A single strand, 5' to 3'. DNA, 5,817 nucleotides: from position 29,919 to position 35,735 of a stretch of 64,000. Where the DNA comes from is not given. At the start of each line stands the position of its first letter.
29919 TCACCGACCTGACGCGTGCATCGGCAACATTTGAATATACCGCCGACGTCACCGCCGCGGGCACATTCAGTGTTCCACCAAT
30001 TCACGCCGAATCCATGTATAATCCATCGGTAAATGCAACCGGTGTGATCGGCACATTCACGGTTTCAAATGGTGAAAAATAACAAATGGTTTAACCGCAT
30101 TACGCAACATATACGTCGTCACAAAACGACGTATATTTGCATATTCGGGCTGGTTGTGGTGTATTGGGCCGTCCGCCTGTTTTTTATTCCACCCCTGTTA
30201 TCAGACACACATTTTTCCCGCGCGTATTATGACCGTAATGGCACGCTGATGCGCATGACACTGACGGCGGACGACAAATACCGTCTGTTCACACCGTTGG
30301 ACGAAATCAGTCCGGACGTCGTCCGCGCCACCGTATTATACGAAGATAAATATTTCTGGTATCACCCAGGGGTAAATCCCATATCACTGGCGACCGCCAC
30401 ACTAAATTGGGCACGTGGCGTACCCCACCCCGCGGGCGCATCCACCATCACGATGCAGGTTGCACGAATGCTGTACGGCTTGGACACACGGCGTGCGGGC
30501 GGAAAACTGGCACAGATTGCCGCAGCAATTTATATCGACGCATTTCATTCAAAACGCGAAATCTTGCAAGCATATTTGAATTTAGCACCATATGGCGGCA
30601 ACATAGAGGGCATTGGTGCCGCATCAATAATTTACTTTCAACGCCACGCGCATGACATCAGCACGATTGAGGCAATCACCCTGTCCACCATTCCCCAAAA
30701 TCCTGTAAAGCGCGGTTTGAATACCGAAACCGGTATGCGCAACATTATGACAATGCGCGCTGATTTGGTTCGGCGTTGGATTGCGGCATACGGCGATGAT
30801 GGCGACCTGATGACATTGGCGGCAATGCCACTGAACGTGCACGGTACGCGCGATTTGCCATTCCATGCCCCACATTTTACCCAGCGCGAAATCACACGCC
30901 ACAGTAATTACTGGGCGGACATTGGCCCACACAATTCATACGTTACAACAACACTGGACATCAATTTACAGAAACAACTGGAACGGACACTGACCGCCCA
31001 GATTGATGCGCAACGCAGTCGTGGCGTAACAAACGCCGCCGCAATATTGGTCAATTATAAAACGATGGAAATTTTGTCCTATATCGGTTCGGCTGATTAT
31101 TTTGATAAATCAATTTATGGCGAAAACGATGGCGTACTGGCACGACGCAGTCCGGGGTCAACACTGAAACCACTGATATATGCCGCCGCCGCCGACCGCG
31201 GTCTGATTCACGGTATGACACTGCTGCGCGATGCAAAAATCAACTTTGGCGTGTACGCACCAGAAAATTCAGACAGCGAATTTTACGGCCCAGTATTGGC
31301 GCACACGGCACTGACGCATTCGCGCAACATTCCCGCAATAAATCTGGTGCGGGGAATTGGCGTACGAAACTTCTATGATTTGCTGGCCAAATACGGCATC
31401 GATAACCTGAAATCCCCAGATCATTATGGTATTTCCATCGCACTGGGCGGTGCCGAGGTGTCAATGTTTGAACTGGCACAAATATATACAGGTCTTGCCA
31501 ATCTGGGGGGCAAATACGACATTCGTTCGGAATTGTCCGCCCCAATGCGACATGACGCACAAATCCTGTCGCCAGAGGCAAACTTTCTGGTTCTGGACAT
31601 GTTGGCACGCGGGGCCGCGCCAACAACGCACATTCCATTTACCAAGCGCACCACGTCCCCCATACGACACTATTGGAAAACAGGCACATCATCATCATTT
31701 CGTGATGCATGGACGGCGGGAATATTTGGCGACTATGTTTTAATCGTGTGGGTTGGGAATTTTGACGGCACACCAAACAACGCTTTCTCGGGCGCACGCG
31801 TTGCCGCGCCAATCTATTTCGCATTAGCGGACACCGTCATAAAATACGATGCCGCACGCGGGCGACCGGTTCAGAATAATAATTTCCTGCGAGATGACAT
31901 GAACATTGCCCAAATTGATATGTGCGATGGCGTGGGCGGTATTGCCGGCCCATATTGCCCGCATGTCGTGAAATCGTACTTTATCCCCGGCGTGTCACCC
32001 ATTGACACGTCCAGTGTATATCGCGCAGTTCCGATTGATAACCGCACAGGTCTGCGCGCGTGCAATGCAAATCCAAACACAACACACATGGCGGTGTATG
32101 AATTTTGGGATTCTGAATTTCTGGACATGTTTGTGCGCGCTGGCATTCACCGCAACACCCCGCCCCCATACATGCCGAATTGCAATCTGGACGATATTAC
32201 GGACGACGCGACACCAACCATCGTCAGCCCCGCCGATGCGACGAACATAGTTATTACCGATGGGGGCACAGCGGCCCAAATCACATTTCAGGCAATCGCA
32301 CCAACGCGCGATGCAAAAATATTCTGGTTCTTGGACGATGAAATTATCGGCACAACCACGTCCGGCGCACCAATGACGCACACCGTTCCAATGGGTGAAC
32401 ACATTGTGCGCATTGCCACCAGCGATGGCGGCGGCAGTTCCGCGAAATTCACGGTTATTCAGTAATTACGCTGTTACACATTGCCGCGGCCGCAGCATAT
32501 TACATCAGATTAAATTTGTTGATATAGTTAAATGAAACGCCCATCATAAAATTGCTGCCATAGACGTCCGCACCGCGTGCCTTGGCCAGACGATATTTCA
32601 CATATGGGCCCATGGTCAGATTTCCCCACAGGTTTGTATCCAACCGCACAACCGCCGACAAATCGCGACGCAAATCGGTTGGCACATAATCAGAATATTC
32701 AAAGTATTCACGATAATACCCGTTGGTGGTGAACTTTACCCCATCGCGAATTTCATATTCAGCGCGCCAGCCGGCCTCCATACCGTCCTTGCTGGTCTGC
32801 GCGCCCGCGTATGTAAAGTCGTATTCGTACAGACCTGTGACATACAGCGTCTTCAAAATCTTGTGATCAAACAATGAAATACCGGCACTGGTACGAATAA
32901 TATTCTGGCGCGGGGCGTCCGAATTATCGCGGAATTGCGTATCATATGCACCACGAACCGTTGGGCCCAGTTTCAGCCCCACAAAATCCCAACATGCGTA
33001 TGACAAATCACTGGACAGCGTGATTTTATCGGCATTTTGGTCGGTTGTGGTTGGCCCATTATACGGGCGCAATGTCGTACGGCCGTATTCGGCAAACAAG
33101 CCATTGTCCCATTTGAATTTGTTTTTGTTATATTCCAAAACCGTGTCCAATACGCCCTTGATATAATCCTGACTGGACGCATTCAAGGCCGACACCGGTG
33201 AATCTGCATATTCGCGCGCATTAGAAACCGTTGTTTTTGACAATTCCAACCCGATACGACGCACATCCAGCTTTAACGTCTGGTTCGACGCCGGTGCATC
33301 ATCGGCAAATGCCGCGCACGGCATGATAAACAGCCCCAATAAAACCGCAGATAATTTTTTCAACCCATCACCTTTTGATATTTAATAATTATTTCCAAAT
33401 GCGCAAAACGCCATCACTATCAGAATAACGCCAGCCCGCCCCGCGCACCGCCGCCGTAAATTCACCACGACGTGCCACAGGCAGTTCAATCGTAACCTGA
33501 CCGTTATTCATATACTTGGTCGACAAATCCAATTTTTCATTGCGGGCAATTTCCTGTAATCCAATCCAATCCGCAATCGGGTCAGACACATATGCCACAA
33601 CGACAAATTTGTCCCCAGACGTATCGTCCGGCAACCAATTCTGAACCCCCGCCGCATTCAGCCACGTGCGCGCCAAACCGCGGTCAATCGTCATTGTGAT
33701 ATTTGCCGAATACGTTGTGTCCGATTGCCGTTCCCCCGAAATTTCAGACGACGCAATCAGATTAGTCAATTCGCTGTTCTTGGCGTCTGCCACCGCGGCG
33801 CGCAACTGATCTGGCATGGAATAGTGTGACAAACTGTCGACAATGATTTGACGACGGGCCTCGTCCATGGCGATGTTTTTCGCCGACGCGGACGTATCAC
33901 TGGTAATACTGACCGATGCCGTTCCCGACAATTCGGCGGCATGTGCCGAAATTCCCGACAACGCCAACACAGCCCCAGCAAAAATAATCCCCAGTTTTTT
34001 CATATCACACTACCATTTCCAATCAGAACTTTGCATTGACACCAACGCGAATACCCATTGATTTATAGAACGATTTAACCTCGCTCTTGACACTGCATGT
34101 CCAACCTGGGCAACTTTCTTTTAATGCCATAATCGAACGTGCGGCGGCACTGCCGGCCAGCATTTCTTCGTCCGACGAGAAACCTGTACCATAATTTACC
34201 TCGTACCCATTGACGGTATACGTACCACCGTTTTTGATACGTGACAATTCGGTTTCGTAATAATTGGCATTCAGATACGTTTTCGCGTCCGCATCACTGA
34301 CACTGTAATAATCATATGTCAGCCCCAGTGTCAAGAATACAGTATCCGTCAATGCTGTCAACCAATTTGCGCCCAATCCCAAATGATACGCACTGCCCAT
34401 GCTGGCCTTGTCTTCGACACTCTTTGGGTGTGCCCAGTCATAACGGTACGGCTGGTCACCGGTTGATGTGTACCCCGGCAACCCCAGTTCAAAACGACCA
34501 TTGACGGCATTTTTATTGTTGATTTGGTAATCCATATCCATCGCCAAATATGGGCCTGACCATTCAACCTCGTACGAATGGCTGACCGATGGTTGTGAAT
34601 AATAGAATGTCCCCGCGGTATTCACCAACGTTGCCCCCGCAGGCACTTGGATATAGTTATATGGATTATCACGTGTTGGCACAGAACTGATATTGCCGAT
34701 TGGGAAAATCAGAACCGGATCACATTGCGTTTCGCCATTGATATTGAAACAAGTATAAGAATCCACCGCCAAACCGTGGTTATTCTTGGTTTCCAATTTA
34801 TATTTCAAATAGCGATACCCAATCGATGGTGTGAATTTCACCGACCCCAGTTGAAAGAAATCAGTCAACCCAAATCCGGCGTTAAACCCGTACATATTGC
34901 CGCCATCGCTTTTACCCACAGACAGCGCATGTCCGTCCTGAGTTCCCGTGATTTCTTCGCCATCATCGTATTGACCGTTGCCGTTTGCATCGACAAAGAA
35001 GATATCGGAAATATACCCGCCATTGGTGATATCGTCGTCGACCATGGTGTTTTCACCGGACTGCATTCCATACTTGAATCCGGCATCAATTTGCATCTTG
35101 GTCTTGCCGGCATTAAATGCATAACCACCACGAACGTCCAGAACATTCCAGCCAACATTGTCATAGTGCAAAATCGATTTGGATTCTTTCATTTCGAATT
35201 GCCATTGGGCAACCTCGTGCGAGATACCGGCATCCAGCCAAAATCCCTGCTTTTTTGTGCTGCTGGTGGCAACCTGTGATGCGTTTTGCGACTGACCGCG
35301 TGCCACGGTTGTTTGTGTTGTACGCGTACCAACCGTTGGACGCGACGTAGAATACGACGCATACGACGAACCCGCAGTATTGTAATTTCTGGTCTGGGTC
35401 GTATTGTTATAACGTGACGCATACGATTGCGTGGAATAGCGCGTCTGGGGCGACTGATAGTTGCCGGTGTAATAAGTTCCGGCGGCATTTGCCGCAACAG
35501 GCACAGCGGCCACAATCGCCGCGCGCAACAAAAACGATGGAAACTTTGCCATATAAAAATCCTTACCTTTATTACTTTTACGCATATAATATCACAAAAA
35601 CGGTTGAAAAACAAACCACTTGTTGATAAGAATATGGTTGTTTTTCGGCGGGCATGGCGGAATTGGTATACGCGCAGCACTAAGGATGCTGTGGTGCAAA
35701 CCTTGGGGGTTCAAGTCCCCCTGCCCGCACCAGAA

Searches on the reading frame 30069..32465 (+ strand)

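Call 41: search_protein_families(library=pfam, proteins=[window:30069-32465:+], max_evalue=0.00001)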
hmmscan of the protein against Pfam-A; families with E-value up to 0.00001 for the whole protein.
window:30069-32465:+ (798 aa): 3 families
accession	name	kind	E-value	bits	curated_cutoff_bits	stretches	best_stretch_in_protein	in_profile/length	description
PF00912.28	Transgly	-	8.5e-39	133.2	27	1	67-217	9-159/178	Transglycosylase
PF00905.27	Transpeptidase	-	5.4e-17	62.4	22.1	1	324-568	2-281/299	Penicillin binding protein transpeptidase domain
PF06832.18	BiPBP_C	-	7.9e-08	32.5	26.8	1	713-792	9-88/90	Penicillin-Binding Protein C-terminus Family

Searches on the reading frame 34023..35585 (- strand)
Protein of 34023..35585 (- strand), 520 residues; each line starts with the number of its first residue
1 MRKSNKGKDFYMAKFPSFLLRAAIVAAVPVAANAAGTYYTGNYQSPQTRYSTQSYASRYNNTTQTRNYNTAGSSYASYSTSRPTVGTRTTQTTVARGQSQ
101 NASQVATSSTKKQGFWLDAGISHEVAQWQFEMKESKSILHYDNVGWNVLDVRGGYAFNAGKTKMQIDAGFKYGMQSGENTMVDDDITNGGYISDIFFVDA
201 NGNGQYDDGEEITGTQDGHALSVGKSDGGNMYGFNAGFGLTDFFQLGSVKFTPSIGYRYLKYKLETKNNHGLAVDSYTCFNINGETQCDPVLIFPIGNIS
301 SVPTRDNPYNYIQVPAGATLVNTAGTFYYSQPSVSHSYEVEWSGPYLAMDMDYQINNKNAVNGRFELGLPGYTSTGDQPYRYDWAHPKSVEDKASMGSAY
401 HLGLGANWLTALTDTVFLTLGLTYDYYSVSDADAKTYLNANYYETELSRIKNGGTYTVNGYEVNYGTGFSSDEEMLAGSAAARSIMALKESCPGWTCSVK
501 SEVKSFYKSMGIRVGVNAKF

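Call 41: search_protein_families(library=pfam, proteins=[window:34023-35585:-], max_evalue=0.00001)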
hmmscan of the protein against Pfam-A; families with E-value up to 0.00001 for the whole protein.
window:34023-35585:- (520 aa): 1 family
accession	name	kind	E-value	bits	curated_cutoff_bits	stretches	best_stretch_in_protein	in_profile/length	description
PF17251.8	Pom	-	1.5e-12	47.9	22.4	1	216-448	82-264/285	Protochlamydia outer membrane protein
